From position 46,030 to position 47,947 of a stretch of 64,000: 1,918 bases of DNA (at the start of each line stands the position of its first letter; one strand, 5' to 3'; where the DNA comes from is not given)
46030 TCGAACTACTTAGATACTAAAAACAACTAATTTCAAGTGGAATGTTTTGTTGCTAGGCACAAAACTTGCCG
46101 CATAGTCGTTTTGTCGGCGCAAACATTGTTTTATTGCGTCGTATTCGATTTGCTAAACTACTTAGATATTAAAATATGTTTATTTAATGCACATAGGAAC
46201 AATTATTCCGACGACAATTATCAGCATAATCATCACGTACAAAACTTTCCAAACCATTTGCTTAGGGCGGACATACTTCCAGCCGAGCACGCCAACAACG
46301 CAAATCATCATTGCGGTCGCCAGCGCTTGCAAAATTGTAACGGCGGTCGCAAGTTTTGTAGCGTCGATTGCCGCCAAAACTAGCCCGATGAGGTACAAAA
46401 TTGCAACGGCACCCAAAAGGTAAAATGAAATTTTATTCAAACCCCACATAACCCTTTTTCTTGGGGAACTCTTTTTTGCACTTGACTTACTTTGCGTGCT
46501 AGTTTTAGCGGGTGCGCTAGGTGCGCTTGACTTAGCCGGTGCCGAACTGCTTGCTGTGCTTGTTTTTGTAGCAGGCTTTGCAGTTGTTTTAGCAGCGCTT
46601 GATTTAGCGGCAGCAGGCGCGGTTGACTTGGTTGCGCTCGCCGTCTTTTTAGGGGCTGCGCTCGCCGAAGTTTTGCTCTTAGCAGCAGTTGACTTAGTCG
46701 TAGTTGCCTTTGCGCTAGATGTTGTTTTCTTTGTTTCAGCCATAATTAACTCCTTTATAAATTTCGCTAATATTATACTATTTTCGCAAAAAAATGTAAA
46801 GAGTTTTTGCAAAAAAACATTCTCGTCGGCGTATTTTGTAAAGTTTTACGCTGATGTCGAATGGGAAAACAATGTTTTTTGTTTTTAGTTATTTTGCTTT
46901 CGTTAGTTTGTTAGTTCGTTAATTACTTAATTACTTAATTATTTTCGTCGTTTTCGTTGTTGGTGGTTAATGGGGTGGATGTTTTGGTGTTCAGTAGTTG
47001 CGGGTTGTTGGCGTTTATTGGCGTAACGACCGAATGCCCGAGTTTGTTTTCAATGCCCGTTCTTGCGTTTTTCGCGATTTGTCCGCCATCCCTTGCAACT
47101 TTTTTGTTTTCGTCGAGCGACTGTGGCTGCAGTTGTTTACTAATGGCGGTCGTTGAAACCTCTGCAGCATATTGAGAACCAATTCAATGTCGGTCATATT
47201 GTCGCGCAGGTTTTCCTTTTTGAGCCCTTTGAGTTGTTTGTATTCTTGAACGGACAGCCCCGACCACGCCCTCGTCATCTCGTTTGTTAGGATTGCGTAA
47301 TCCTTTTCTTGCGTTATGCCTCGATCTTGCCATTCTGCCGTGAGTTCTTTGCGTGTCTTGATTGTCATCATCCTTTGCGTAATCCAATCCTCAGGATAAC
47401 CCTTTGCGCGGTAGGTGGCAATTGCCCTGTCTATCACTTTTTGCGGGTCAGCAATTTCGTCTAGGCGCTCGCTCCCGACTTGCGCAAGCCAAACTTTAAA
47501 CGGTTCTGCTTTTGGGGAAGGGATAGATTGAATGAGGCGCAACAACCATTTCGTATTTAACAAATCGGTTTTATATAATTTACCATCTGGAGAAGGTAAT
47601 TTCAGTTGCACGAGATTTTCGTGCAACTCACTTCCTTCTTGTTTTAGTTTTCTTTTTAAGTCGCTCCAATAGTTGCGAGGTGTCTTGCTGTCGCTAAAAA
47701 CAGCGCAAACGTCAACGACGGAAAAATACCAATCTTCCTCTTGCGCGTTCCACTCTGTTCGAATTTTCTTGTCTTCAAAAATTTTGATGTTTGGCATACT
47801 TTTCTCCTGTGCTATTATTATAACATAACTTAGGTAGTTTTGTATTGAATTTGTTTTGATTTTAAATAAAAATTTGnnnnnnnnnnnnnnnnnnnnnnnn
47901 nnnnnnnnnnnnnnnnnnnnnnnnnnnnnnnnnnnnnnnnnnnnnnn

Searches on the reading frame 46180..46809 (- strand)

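Call 8: search_protein_families(library=ncbifam, proteins=[window:46180-46809:-])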
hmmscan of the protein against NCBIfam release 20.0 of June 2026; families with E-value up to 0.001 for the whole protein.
window:46180-46809:- (209 aa): 0 families

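Call 18: search_protein_families(library=pfam, proteins=[window:46180-46809:-], max_evalue=0.01)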
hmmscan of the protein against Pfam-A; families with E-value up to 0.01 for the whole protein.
window:46180-46809:- (209 aa): 1 family
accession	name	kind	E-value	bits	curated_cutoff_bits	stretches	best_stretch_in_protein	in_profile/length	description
PF22251.1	PFF1_TM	-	0.00081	19.4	32.3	1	13-152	108-261/300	Vacuolar membrane protease, transmembrane domain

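Call 19: search_protein_families(library=phrogs, proteins=[window:46180-46809:-], max_evalue=0.01)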
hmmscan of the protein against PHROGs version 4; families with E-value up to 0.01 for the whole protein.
window:46180-46809:- (209 aa): 0 families

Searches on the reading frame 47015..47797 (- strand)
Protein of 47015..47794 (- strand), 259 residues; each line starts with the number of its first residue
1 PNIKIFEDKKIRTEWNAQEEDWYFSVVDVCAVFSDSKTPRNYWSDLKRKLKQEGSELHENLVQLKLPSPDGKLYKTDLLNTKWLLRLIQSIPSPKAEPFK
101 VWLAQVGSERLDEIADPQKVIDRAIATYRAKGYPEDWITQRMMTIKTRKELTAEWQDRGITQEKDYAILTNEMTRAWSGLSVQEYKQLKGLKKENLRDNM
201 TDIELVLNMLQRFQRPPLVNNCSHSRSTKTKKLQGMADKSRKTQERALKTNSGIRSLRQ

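Call 8: search_protein_families(library=ncbifam, proteins=[window:47015-47794:-])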
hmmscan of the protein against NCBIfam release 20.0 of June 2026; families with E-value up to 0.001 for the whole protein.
window:47015-47794:- (259 aa): 1 family
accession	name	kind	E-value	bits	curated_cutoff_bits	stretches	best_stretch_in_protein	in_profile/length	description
NF008573.0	PRK11525.1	equivalog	4.7e-05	22.9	242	1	139-211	140-214/288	DNA damage-inducible protein D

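Call 18: search_protein_families(library=pfam, proteins=[window:47015-47794:-], max_evalue=0.01)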
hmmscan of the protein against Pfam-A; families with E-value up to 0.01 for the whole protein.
window:47015-47794:- (259 aa): 1 family
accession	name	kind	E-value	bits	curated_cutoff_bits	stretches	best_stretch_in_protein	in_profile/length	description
PF02498.22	Bro-N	-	1.8e-10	41.7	25.6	1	10-105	1-92/96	BRO family, N-terminal domain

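Call 19: search_protein_families(library=phrogs, proteins=[window:47015-47794:-], max_evalue=0.01)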
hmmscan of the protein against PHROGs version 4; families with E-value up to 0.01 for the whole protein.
window:47015-47794:- (259 aa): 4 families
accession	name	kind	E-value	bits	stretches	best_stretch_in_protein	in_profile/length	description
phrog_15286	-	unknown function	1e-95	320.9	1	2-213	6-217/274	-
phrog_2899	-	transcription regulation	1e-06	29.6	1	2-200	6-195/263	anti-repressor Ant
phrog_8036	-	unknown function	1.5e-05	25.5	1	138-211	142-216/290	-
phrog_463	-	transcription regulation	0.00084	19.9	1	2-104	4-97/250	anti-repressor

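Call 33: find_encoding_contigs(protein=window:47018-47797:-, flank=10000, max_places=8)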
Protein window:47018-47797:- (260 aa): 2 contigs read that carry it; 2 places shown.
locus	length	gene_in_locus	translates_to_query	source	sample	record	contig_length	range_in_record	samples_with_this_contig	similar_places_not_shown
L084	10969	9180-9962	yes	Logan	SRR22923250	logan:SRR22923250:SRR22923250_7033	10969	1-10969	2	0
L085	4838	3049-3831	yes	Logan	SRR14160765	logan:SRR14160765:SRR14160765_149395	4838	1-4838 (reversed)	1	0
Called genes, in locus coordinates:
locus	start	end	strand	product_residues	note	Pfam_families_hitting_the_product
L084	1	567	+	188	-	?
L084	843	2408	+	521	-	PF03706:LPG_synthase_TM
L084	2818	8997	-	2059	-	PF02368:Big_2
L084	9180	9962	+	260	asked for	PF02498:Bro-N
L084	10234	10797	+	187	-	-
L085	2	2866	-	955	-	?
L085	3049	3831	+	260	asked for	PF02498:Bro-N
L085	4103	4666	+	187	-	-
